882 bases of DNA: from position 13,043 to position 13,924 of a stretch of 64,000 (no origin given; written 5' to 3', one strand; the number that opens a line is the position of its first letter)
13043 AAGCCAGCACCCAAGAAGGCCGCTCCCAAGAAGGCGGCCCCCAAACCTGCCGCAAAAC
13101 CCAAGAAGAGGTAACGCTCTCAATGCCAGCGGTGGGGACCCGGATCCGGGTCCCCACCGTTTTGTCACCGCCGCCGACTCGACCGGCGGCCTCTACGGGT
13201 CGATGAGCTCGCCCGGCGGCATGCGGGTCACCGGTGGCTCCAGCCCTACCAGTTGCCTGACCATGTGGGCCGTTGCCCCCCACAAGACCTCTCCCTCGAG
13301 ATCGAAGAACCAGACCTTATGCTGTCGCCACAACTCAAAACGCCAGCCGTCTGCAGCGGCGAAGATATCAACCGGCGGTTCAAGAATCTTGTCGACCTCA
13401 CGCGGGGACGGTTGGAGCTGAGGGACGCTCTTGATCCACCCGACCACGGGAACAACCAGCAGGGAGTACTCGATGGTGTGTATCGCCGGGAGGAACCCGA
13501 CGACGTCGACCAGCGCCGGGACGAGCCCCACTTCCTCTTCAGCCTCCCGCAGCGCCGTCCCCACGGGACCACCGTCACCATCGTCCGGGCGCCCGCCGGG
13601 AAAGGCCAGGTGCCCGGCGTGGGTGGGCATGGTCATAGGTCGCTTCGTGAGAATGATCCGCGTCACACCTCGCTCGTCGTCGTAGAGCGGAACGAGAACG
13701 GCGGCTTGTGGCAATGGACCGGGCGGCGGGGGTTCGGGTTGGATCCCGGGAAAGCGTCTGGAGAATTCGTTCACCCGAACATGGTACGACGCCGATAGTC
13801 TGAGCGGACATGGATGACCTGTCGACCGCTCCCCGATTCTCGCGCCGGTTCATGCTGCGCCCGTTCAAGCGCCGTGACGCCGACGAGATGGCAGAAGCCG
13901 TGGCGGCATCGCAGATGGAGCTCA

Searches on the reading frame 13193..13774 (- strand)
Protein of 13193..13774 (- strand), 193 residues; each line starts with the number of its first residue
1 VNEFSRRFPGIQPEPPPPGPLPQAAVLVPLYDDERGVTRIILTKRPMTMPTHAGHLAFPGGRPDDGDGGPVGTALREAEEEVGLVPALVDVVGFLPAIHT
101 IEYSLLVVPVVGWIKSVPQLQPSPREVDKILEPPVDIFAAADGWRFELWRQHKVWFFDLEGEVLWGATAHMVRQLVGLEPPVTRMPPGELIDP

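Call 5: search_protein_families(library=ncbifam, proteins=[window:13193-13774:-], max_evalue=10)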
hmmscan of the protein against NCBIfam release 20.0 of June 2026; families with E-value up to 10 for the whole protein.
window:13193-13774:- (193 aa): 6 families
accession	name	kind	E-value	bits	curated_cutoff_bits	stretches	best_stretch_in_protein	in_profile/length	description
NF007980.0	PRK10707.1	equivalog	8e-30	103.9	134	1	22-175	30-184/192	CoA pyrophosphatase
TIGR00586.1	mutt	equivalog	0.00043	20.3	97.9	1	39-90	18-67/129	8-oxo-dGTP diphosphatase MutT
NF008044.0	PRK10776.1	equivalog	0.0091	15.9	148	1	39-91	17-67/130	8-oxo-dGTP diphosphatase MutT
NF041652.1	Nud_hyd_Dein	equivalog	0.025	14.8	200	1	48-95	37-80/152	Nudix hydrolase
NF008736.0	PRK11762.1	equivalog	0.025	14.1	169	1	23-86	48-105/186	ADP compounds hydrolase NudE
NF001935.0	PRK00714.1-2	equivalog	0.3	10.6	259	1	57-93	34-69/183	RNA pyrophosphohydrolase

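Call 15: find_related_loci(query=A2, collection=metagenome_contigs, flank=3000)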
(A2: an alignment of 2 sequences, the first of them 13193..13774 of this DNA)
Query A2 (193 aa) in metagenome_contigs; peptide patterns used: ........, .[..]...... (x = any residue, [..] = any of these).
224 stretches matched a pattern; 65 encode a relative of the query (tblastn E <= 1e-3); 65 distinct loci.
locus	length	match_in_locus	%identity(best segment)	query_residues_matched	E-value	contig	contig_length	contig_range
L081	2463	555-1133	95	1-193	4e-112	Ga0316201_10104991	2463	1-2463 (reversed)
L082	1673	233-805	81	1-191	3e-106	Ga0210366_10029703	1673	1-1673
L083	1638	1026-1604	81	1-193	5e-98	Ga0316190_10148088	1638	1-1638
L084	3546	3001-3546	85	1-182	3e-92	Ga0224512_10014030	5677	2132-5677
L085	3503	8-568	84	7-193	4e-91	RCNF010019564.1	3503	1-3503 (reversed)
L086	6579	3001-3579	80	1-193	2e-90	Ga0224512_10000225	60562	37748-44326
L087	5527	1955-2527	73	1-191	7e-89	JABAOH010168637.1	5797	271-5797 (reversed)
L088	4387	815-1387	73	1-191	7e-89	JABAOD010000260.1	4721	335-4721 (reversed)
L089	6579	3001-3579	78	1-193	2e-88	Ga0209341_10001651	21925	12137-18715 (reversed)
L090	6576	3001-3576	78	1-193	5e-86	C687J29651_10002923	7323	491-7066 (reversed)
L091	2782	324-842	65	7-179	3e-72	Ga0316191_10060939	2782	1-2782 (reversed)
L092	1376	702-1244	61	8-188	2e-71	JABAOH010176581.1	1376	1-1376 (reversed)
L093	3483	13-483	68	23-179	7e-68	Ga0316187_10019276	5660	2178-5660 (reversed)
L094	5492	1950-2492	61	8-188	1e-67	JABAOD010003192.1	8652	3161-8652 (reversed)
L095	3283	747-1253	66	10-179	3e-67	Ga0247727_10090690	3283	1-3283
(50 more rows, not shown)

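Call 35: find_homologous_proteins(query=window:13193-13774:-, max_evalue=1e-40)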
Query window:13193-13774:- (193 aa): 477 proteins with E <= 1e-40 among 1556 candidates; the best 120 are listed.
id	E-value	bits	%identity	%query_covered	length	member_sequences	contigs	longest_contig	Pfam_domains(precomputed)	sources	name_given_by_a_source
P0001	4.1e-123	427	98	100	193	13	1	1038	PF00293.35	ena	-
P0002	5.0e-106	371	83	100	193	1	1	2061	PF00293.35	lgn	-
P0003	1.5e-105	370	83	100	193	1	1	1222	PF00293.35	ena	-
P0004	3.3e-105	369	86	98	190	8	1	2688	PF00293.35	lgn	-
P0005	8.7e-105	367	82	100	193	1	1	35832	PF00293.35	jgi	jgi:8-oxo-dGTP pyrophosphatase MutT (NUDIX family)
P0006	3.3e-102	359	81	100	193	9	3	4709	PF00293.35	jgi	jgi:8-oxo-dGTP pyrophosphatase MutT (NUDIX family)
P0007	2.2e-101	356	82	100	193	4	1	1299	PF00293.35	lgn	-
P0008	5.6e-101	355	80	99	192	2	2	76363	PF00293.35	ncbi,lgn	-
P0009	6.7e-101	355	81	100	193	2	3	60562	PF00293.35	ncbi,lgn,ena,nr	ncbi:MAG: CoA pyrophosphatase [Acidimicrobiia bacterium]|nr:CoA pyrophosphatase [Acidimicrobiia bact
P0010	8.0e-101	354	80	100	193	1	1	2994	PF00293.35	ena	-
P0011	8.4e-101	354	81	100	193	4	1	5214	PF00293.35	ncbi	ncbi:MAG: NUDIX hydrolase [Acidimicrobiia bacterium]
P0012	3.2e-100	352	81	99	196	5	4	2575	PF00293.35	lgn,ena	-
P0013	4.4e-100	352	80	99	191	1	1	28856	PF00293.35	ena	-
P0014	2.9e-99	349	79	100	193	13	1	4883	PF00293.35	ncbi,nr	ncbi:MAG TPA: CoA pyrophosphatase [Acidimicrobiia bacterium]|nr:CoA pyrophosphatase [Acidimicrobiia 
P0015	1.6e-96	340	77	99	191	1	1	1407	PF00293.35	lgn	-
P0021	2.2e-90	320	79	93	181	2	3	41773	PF00293.35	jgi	jgi:8-oxo-dGTP pyrophosphatase MutT (NUDIX family)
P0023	2.7e-88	313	74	99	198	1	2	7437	PF00293.35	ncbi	-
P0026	6.5e-88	312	84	85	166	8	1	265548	PF00293.35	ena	-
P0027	4.7e-87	309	82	85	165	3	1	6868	PF00293.35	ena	-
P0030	2.3e-82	294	81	80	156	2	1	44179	PF00293.35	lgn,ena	-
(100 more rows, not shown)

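Call 36: find_encoding_contigs(protein=P0005, flank=2500, max_places=2)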
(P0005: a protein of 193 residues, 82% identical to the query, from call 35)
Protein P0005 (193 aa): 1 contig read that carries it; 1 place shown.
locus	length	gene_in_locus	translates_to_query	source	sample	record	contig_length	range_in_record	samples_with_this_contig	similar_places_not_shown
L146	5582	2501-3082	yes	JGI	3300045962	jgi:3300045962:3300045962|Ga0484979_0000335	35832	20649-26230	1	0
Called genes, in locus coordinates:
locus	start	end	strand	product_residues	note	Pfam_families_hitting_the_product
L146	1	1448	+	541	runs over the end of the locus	PF00118:Cpn60_TCP1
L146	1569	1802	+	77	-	-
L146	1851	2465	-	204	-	PF13302:Acetyltransf_3, PF13420:Acetyltransf_4, PF00583:Acetyltransf_1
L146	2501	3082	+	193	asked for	PF00293:NUDIX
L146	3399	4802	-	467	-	PF00282:Pyridoxal_deC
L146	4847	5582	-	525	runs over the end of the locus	PF00682:HMGL-like, PF22617:HCS_D2, PF08502:LeuA_dimer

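Call 37: find_encoding_contigs(protein=P0008, flank=2500, max_places=2)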
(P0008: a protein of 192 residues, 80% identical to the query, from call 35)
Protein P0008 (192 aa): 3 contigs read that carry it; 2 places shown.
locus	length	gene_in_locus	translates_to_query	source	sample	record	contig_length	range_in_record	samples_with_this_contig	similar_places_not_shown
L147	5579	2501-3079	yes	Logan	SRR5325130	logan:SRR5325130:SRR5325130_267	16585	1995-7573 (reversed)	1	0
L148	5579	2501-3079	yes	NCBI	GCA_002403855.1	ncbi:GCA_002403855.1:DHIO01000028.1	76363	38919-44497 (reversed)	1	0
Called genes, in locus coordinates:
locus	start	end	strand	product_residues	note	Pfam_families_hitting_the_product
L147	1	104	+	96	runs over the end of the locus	PF00166:Cpn10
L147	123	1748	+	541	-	PF00118:Cpn60_TCP1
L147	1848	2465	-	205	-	PF13302:Acetyltransf_3, PF13420:Acetyltransf_4, PF00583:Acetyltransf_1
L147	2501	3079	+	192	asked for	PF00293:NUDIX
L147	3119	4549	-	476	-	PF00282:Pyridoxal_deC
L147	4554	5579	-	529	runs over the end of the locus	PF00682:HMGL-like, PF22617:HCS_D2, PF08502:LeuA_dimer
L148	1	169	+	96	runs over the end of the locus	PF00166:Cpn10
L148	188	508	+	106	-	-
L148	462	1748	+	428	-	PF00118:Cpn60_TCP1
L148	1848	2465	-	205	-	PF13302:Acetyltransf_3, PF13420:Acetyltransf_4, PF00583:Acetyltransf_1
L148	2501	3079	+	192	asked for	PF00293:NUDIX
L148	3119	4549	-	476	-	PF00282:Pyridoxal_deC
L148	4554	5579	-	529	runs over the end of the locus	PF00682:HMGL-like, PF22617:HCS_D2, PF08502:LeuA_dimer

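Call 38: find_encoding_contigs(protein=P0013, flank=2500, max_places=2)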
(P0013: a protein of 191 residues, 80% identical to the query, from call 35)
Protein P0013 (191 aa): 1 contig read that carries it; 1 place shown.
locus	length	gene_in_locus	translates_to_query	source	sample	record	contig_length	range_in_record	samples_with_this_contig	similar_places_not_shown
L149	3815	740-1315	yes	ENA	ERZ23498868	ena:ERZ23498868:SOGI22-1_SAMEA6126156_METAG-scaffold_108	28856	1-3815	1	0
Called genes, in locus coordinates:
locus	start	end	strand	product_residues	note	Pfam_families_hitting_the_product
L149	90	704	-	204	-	PF13302:Acetyltransf_3, PF13420:Acetyltransf_4, PF00583:Acetyltransf_1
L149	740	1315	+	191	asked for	PF00293:NUDIX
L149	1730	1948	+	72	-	-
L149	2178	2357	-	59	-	-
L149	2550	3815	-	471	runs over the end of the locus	PF00282:Pyridoxal_deC, PF01212:Beta_elim_lyase (weak)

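Call 39: find_encoding_contigs(protein=P0026, flank=2500, max_places=2)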
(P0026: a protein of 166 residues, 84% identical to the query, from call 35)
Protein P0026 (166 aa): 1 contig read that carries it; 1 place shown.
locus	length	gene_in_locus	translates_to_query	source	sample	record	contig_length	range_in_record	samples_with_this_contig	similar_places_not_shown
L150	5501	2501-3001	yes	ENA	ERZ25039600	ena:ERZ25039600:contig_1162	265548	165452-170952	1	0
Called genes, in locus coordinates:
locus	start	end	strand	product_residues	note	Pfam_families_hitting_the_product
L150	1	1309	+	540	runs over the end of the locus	PF00118:Cpn60_TCP1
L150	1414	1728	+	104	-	-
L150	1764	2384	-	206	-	PF13302:Acetyltransf_3, PF13420:Acetyltransf_4, PF00583:Acetyltransf_1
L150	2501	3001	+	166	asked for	PF00293:NUDIX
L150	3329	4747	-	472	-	PF00282:Pyridoxal_deC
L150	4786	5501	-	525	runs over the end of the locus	PF00682:HMGL-like, PF22617:HCS_D2, PF08502:LeuA_dimer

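Call 40: find_encoding_contigs(protein=P0030, flank=2500, max_places=2)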
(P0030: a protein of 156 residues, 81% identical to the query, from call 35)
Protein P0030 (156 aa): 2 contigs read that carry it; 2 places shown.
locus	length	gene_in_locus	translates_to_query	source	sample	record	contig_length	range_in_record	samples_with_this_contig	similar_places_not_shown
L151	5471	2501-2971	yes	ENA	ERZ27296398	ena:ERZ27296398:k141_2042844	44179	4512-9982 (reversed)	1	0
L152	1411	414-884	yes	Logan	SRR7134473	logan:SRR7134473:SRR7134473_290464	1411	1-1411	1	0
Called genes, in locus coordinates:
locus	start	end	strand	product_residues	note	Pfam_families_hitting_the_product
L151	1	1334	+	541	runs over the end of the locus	PF00118:Cpn60_TCP1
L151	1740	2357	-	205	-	PF13302:Acetyltransf_3, PF13420:Acetyltransf_4 (weak), PF00583:Acetyltransf_1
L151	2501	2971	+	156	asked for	PF00293:NUDIX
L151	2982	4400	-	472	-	PF00282:Pyridoxal_deC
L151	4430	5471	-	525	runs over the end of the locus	PF00682:HMGL-like, PF22617:HCS_D2, PF08502:LeuA_dimer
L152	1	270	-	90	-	?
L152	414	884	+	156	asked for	PF00293:NUDIX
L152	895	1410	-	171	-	?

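Call 41: find_encoding_contigs(protein=P0021, flank=2500, max_places=3)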
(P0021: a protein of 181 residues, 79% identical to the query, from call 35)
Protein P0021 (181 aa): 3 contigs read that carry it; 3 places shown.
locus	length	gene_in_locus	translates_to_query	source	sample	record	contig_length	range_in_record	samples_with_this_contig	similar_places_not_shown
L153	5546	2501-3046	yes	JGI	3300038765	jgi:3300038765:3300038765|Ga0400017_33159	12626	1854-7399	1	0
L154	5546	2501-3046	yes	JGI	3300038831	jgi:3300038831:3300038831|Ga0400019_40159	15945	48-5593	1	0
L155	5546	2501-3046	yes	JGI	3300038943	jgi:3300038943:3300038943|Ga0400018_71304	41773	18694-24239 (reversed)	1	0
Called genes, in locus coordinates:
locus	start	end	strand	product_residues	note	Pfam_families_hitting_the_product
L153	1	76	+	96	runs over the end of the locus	PF00166:Cpn10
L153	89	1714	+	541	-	PF00118:Cpn60_TCP1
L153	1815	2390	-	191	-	PF13302:Acetyltransf_3, PF13420:Acetyltransf_4, PF00583:Acetyltransf_1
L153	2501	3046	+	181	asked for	PF00293:NUDIX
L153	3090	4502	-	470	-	PF00282:Pyridoxal_deC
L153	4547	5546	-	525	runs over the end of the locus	PF00682:HMGL-like, PF22617:HCS_D2, PF08502:LeuA_dimer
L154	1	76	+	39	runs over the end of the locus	PF00166:Cpn10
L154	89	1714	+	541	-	PF00118:Cpn60_TCP1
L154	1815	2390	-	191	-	PF13302:Acetyltransf_3, PF13420:Acetyltransf_4, PF00583:Acetyltransf_1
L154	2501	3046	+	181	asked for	PF00293:NUDIX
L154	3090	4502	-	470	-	PF00282:Pyridoxal_deC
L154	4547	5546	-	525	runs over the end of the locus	PF00682:HMGL-like, PF22617:HCS_D2, PF08502:LeuA_dimer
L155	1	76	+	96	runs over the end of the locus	PF00166:Cpn10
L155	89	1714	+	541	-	PF00118:Cpn60_TCP1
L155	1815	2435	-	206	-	PF13302:Acetyltransf_3, PF13420:Acetyltransf_4, PF00583:Acetyltransf_1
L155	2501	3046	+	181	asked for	PF00293:NUDIX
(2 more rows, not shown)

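Call 42: find_encoding_contigs(protein=P0014, flank=2500, max_places=2)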
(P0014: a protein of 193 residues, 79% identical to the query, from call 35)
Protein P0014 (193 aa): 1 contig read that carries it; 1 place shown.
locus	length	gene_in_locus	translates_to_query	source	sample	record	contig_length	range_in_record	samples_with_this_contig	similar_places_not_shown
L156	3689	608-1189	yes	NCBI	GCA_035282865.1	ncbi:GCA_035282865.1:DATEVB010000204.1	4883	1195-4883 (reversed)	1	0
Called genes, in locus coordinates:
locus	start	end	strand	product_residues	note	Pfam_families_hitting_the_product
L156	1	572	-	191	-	PF13302:Acetyltransf_3, PF13420:Acetyltransf_4 (weak), PF00583:Acetyltransf_1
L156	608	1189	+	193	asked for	PF00293:NUDIX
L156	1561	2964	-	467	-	PF00282:Pyridoxal_deC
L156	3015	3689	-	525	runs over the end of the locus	PF00682:HMGL-like, PF22617:HCS_D2, PF08502:LeuA_dimer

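Call 43: find_encoding_contigs(protein=P0023, flank=2500, max_places=2)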
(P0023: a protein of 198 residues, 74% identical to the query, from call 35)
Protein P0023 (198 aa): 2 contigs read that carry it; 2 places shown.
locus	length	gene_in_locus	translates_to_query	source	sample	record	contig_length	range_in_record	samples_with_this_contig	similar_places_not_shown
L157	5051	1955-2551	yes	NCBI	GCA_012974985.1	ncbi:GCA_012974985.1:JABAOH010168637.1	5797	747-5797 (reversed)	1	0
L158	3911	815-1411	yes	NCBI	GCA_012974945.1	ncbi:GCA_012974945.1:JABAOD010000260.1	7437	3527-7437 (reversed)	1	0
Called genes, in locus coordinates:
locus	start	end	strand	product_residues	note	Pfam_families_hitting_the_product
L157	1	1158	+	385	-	?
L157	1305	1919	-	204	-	PF13302:Acetyltransf_3, PF00583:Acetyltransf_1, PF13420:Acetyltransf_4 (weak)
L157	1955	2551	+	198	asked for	PF00293:NUDIX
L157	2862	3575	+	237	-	PF18741:MTES_1575, PF04480:DUF559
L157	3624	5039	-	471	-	PF00282:Pyridoxal_deC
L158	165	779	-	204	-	PF13302:Acetyltransf_3, PF00583:Acetyltransf_1, PF13420:Acetyltransf_4 (weak)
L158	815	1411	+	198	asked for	PF00293:NUDIX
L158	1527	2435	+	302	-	PF13338:AbiEi_4, PF18741:MTES_1575 (weak), PF04480:DUF559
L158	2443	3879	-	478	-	-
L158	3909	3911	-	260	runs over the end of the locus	PF22617:HCS_D2, PF08502:LeuA_dimer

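Call 48: find_encoding_contigs(protein=P0004, flank=1500, max_places=2)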
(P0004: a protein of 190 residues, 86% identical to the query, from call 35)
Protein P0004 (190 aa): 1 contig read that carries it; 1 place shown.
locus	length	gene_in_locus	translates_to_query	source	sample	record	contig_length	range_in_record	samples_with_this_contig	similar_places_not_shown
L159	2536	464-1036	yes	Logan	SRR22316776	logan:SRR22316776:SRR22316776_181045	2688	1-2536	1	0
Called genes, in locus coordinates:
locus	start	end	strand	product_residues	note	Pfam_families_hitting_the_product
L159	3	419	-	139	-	?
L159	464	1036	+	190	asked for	PF00293:NUDIX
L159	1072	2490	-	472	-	PF00282:Pyridoxal_deC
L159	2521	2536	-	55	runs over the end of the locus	?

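Call 49: find_encoding_contigs(protein=P0011, flank=1500, max_places=2)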
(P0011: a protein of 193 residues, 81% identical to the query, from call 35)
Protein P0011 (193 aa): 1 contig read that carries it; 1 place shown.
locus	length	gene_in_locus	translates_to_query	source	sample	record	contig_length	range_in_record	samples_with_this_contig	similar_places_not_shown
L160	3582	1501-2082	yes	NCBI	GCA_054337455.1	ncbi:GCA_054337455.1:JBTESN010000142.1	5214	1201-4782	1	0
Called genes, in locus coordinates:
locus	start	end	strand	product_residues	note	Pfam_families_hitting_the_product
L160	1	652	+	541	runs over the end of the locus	PF00118:Cpn60_TCP1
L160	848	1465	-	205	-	PF13302:Acetyltransf_3, PF13420:Acetyltransf_4, PF00583:Acetyltransf_1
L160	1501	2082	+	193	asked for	PF00293:NUDIX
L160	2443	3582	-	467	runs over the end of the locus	PF00282:Pyridoxal_deC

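Call 50: find_encoding_contigs(protein=P0027, flank=1500, max_places=2)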
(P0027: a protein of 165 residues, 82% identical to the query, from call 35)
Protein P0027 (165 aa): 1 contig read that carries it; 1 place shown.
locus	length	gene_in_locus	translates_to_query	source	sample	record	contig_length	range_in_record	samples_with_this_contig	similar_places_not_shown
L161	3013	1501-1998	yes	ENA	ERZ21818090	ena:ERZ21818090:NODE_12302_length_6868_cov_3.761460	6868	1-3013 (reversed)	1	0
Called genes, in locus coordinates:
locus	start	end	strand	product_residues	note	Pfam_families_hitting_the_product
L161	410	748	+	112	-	-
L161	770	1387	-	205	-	PF13302:Acetyltransf_3, PF13420:Acetyltransf_4 (weak), PF00583:Acetyltransf_1 (weak)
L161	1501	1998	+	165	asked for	PF00293:NUDIX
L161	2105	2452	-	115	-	PF02452:PemK_toxin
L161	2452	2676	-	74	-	PF01402:RHH_1 (weak)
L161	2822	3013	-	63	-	?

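Call 51: find_encoding_contigs(protein=P0002, flank=1500, max_places=2)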
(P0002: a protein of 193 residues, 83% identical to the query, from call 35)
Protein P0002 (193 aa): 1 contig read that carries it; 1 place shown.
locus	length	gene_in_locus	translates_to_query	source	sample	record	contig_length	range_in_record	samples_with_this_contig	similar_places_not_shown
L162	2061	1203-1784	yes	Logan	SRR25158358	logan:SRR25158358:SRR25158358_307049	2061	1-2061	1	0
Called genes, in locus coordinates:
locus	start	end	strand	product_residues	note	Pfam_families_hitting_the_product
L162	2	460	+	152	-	?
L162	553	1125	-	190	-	PF13302:Acetyltransf_3, PF13420:Acetyltransf_4 (weak), PF00583:Acetyltransf_1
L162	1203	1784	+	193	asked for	PF00293:NUDIX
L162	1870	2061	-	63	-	?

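Call 73: search_protein_families(library=pfam, proteins=[L149:1730-1948:+, L149:2178-2357:-], max_evalue=0.01)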
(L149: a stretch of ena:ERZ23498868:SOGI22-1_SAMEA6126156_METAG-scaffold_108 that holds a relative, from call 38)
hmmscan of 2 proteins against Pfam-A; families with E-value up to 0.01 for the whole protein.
L149:1730-1948:+ (72 aa): 0 families

L149:2178-2357:- (59 aa): 0 families
